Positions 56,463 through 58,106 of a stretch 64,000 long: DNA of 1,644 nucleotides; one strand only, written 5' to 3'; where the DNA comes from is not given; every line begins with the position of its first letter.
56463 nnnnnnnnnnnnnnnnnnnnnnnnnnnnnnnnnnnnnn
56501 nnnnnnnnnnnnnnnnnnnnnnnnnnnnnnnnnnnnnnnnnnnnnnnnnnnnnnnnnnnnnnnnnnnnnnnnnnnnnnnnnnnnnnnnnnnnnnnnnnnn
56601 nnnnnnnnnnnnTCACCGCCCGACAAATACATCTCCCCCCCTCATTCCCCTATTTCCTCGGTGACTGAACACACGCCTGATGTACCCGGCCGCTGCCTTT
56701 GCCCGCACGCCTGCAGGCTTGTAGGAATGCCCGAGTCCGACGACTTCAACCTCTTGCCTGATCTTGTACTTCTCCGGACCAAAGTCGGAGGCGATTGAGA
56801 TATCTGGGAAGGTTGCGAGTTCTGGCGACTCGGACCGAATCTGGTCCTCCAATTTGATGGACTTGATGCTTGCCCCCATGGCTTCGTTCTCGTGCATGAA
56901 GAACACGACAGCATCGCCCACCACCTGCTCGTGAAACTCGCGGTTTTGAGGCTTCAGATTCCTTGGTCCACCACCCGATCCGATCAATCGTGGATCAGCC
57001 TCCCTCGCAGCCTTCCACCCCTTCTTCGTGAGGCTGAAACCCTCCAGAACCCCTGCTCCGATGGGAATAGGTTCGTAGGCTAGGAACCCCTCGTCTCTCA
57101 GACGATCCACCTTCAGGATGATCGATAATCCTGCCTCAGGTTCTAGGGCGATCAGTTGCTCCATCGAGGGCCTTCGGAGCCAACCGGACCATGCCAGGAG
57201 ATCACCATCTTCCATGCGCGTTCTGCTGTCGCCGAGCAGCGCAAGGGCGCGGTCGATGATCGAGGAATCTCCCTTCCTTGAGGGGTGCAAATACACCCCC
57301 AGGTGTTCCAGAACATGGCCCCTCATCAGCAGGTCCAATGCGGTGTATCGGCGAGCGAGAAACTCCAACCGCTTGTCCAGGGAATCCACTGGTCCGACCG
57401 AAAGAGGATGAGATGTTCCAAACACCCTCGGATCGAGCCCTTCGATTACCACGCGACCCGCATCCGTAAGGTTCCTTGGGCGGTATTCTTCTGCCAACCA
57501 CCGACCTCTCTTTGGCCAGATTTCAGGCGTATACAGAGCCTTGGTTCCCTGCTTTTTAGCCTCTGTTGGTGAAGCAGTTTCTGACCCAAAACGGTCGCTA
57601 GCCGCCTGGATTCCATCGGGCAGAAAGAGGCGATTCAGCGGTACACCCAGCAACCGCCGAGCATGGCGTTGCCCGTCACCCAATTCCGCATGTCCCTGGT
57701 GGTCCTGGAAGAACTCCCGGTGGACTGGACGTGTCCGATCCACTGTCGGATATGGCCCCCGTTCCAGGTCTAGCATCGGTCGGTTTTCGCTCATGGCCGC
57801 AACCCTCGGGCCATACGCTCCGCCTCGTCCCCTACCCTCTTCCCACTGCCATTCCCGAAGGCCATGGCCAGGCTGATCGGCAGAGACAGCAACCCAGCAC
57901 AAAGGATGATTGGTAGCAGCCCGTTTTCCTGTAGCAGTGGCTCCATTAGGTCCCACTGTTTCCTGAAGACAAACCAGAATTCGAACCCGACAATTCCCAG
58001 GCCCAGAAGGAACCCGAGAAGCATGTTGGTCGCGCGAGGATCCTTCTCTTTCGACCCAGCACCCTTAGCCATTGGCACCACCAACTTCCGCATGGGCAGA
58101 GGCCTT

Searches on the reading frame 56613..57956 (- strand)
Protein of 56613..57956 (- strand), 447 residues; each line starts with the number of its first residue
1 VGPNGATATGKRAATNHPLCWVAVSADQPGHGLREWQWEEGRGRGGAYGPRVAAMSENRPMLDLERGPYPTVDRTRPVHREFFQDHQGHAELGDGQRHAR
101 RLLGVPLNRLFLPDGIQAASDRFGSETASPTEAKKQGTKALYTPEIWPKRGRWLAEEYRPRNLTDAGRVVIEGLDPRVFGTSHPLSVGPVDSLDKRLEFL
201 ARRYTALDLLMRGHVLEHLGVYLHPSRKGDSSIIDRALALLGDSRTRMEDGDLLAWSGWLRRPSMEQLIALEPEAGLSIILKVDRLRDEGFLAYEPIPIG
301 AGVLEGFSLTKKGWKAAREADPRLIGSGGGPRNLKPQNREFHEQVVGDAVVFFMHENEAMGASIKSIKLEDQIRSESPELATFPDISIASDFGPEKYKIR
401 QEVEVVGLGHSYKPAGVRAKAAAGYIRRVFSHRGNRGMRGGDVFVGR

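Call 9: search_protein_families(library=pfam, proteins=[window:56613-57956:-], max_evalue=0.01)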
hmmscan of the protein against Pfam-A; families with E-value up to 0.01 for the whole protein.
window:56613-57956:- (447 aa): 0 families

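Call 65: search_solved_structures(query=A5, max_evalue=10)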
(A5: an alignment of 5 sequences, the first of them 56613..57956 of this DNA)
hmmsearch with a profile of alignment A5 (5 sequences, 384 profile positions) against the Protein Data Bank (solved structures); distinct sequences matched with E-value up to 10: 2.
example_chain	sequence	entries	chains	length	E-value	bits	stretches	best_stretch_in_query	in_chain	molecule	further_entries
3e6m_A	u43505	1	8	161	0.39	13.2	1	190-258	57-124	MarR family Transcriptional regulator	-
7kua_A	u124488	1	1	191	0.52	12.8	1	211-263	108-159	Transcriptional regulator, MarR family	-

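Call 67: search_protein_families(library=pfam, alignment_id=A5, max_evalue=5)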
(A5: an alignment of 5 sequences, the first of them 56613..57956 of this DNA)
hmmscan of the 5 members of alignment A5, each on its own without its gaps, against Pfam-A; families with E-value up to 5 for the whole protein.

A. member 1, window:56613-57956:- (447 aa): 0 families

B. families by the number of members that match (of 5 scanned): 0 families
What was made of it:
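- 56613..57956 (-): Conserved upstream gene 'up3' (447-aa ORF; the real start is probably further downstream). It is a candidate winged-helix plus nuclease-like protein, possibly a remote Replic_Relax/MOBC-type relaxase. No direct Pfam hit (call 67).
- On MOBC / Replic_Relax relaxase (for neighbour gene up3, 56613-57956): No direct Pfam hit at E up to 5 (call 67).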

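Call 83: search_dna_similar(query=window:56613-57956:-, collection=plasmids, mode=protein, max_evalue=0.1, max_rows=15)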
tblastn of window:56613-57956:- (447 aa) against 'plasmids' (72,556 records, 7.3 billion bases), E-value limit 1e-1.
No match.
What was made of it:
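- Tried and rejected: up3: no direct Pfam hit (call 67), no plasmid tblastn hit (call 83), and only non-significant MarR hits in the PDB (call 65).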
